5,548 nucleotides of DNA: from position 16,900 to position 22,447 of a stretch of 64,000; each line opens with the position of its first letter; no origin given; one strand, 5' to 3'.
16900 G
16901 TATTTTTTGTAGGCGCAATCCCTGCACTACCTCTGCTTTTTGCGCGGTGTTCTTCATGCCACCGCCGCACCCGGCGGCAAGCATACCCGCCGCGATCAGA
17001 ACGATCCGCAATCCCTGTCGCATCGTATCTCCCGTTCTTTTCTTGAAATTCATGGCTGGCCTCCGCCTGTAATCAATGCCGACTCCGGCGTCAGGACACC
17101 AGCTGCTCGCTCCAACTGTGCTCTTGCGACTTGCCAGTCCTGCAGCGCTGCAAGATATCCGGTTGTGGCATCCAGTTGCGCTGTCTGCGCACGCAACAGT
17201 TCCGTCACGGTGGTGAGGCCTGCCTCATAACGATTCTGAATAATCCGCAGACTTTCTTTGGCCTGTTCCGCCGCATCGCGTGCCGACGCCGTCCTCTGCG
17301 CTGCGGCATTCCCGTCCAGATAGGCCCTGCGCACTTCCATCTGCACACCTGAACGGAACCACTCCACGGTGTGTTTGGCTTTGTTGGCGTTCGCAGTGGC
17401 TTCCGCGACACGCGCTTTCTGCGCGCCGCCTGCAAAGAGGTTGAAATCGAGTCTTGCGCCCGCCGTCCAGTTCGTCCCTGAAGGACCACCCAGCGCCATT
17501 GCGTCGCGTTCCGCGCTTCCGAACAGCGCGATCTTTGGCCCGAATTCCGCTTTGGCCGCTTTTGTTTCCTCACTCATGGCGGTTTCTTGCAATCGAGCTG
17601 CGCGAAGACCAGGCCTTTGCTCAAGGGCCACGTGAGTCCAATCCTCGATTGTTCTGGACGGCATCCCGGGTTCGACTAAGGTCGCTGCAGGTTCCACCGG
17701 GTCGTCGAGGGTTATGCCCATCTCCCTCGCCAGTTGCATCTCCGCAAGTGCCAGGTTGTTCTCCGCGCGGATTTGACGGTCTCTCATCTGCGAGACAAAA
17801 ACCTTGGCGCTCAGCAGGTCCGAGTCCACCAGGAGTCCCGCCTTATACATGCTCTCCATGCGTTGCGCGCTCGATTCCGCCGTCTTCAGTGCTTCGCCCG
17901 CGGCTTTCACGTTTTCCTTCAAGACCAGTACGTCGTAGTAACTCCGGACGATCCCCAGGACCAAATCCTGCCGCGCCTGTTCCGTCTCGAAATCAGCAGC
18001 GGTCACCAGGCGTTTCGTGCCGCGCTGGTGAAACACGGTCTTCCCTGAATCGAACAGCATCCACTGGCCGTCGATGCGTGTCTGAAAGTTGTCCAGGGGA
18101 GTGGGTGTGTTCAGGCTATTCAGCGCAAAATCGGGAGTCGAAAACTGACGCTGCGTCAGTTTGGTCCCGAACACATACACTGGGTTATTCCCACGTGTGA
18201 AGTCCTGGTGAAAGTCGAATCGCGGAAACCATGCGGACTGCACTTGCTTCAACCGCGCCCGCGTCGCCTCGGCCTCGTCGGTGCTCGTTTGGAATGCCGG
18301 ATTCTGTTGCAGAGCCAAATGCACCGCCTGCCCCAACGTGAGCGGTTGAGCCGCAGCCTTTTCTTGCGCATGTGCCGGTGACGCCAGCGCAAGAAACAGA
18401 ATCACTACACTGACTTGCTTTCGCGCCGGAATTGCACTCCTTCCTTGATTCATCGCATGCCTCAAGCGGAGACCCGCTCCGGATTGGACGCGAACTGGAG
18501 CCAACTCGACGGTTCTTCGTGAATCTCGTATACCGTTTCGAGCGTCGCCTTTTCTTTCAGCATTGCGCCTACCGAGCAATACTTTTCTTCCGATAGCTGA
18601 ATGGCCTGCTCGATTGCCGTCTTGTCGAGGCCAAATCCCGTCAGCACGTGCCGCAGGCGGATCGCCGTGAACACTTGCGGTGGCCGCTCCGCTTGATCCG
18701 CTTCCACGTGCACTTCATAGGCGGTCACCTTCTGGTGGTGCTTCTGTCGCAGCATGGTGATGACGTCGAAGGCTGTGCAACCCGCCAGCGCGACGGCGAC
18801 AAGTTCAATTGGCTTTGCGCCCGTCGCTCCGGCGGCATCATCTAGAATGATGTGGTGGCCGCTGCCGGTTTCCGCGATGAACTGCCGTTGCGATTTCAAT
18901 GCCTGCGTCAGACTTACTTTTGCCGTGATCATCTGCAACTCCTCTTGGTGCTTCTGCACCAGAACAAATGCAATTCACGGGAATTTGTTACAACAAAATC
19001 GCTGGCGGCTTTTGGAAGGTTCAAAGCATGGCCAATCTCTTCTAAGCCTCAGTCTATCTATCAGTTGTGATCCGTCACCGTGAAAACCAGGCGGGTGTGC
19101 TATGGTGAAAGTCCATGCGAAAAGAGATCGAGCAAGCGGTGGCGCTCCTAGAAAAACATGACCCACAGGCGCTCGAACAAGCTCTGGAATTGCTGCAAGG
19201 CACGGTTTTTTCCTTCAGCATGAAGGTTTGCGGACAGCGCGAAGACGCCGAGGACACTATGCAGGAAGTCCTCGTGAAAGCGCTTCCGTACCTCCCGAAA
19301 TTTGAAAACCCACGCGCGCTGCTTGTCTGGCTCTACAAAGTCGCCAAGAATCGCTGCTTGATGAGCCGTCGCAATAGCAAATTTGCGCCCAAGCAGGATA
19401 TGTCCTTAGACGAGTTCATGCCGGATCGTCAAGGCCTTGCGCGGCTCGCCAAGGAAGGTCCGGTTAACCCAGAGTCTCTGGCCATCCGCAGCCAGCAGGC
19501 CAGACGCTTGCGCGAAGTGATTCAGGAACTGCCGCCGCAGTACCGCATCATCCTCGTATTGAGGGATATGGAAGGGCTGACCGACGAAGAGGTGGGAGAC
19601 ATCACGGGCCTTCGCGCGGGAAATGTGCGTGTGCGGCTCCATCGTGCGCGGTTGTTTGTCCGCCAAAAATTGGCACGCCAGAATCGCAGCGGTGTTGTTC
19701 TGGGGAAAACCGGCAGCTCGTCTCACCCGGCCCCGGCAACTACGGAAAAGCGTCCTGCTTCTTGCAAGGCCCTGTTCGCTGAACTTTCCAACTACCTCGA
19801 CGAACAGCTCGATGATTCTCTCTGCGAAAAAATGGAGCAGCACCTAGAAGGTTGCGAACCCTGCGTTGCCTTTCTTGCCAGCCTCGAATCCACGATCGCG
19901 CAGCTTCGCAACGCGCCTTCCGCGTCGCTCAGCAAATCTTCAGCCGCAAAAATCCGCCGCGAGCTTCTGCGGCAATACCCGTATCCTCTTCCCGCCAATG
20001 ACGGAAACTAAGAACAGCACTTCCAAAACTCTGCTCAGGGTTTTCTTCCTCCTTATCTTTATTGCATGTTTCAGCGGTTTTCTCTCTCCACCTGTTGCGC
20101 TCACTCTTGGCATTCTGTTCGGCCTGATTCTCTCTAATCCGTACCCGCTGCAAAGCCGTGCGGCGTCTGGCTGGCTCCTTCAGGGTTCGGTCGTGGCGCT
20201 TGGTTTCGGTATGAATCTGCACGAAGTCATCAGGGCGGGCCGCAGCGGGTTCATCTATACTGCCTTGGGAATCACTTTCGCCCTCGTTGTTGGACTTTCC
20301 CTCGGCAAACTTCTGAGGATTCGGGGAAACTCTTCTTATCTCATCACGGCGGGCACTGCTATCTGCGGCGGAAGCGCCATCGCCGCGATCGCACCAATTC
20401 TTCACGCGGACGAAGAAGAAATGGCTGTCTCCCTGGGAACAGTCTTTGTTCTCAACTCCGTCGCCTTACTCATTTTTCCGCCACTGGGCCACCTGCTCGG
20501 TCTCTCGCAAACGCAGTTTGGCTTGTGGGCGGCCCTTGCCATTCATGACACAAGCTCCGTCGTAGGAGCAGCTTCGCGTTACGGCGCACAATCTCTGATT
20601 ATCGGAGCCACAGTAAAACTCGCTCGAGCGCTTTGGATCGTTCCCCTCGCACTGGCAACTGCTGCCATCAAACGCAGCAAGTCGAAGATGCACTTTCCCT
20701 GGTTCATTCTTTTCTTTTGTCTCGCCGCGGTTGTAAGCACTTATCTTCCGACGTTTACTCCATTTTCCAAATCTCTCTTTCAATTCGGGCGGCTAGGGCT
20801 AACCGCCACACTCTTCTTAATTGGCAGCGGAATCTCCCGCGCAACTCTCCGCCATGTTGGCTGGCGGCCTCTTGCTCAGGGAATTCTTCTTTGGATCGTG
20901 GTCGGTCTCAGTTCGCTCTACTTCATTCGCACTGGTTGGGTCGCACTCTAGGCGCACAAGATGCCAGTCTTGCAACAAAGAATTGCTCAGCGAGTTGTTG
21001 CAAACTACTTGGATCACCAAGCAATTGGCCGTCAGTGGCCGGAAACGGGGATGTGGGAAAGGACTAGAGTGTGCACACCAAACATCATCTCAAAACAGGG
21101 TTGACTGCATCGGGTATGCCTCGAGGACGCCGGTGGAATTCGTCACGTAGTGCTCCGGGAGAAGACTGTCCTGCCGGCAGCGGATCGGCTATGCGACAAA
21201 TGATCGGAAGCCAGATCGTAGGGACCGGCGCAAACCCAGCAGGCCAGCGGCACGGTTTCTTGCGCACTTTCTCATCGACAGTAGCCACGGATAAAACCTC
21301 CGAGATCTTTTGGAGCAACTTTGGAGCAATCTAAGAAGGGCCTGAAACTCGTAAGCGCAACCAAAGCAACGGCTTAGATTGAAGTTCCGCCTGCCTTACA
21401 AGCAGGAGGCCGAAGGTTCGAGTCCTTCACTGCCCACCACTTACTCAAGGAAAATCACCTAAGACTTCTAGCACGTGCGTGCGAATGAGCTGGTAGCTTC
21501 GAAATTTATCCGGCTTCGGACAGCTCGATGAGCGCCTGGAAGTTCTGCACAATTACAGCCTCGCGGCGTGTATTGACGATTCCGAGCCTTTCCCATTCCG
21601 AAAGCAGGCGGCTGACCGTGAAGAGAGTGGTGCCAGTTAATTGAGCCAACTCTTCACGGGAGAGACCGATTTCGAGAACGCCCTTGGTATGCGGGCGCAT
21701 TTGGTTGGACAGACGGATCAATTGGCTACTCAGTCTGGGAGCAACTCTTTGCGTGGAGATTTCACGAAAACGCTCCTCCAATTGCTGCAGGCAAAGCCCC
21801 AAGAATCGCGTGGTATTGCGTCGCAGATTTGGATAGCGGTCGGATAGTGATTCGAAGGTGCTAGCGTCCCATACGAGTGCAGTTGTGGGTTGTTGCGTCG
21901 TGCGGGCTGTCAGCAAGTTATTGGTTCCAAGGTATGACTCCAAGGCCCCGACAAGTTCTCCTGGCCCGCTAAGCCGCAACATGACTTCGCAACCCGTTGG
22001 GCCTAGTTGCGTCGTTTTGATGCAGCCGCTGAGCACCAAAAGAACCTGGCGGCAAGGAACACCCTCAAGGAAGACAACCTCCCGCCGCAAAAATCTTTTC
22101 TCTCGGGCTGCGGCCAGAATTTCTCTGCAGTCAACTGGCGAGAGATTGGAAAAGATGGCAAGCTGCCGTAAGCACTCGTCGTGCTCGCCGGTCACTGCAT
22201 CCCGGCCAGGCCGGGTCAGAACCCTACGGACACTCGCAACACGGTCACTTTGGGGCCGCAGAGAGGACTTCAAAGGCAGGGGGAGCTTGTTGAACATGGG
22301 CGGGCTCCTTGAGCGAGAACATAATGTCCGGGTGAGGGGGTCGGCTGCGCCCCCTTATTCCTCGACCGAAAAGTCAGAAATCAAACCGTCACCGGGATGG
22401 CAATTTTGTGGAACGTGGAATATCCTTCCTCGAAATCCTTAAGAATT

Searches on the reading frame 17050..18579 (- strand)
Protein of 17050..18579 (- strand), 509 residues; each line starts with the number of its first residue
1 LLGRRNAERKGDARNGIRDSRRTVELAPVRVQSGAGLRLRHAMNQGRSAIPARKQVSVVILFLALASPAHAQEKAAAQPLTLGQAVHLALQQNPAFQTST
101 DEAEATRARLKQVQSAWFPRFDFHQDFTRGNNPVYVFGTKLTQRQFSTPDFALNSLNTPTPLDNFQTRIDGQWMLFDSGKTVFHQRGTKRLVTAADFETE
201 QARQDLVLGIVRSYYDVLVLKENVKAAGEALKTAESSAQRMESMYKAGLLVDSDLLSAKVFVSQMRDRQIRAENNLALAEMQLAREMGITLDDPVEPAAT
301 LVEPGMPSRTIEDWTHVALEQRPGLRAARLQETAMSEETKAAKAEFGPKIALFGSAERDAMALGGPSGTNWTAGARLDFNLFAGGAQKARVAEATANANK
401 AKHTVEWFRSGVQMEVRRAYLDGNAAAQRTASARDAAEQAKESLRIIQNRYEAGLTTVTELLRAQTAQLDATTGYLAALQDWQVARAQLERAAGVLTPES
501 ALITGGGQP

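Call 72: search_protein_families(library=pfam, proteins=[window:17050-18579:-], max_evalue=0.00001)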
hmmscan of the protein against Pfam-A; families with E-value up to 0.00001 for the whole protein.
window:17050-18579:- (509 aa): 1 family
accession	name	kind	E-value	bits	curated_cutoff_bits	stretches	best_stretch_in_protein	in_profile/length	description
PF02321.23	OEP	-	8.7e-59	198.9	22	2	312-494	2-187/187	Outer membrane efflux protein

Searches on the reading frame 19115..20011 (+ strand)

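Call 72: search_protein_families(library=pfam, proteins=[window:19115-20011:+], max_evalue=0.00001)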
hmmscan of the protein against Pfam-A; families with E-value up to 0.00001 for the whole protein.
window:19115-20011:+ (298 aa): 4 families
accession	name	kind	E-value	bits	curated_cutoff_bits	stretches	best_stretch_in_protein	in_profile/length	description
PF08281.18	Sigma70_r4_2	-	2.2e-14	53.2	25.7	1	130-180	2-52/54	Sigma-70, region 4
PF04542.20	Sigma70_r2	-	7.7e-10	38.9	24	1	27-88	5-68/71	Sigma-70 region 2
PF04545.22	Sigma70_r4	-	1.2e-07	31.6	24.1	1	136-180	2-46/50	Sigma-70, region 4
PF13490.11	zf-HC2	-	4.2e-06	27.2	22.2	0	217-250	1-34/35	Putative zinc-finger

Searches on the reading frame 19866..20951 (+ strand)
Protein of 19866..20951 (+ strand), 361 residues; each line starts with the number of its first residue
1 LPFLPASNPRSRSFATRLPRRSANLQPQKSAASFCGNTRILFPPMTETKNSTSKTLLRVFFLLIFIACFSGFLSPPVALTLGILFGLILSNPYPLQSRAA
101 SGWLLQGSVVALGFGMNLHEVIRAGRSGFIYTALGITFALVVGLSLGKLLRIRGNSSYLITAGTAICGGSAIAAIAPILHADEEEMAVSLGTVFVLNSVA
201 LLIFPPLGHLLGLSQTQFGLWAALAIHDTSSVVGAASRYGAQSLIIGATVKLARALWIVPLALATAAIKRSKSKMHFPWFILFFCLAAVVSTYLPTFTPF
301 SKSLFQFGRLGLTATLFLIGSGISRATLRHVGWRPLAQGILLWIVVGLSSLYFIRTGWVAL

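Call 73: search_protein_families(library=pfam, proteins=[window:19866-20951:+], max_evalue=0.00001)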
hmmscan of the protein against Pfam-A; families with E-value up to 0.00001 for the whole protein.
window:19866-20951:+ (361 aa): 1 family
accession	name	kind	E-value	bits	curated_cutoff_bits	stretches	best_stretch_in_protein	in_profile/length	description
PF03601.19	Cons_hypoth698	-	7.2e-48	163.5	24.5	1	77-337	27-302/304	Conserved hypothetical protein 698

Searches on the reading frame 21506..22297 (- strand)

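Call 73: search_protein_families(library=pfam, proteins=[window:21506-22297:-], max_evalue=0.00001)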
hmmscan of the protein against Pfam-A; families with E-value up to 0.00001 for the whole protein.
window:21506-22297:- (263 aa): 2 families
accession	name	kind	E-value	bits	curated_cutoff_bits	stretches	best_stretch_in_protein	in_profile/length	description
PF13545.12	HTH_Crp_2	-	3.4e-13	49.8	27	1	188-258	2-69/70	Crp-like helix-turn-helix domain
PF00027.35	cNMP_binding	-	4.8e-11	42.9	27.5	1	67-154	2-88/89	Cyclic nucleotide-binding domain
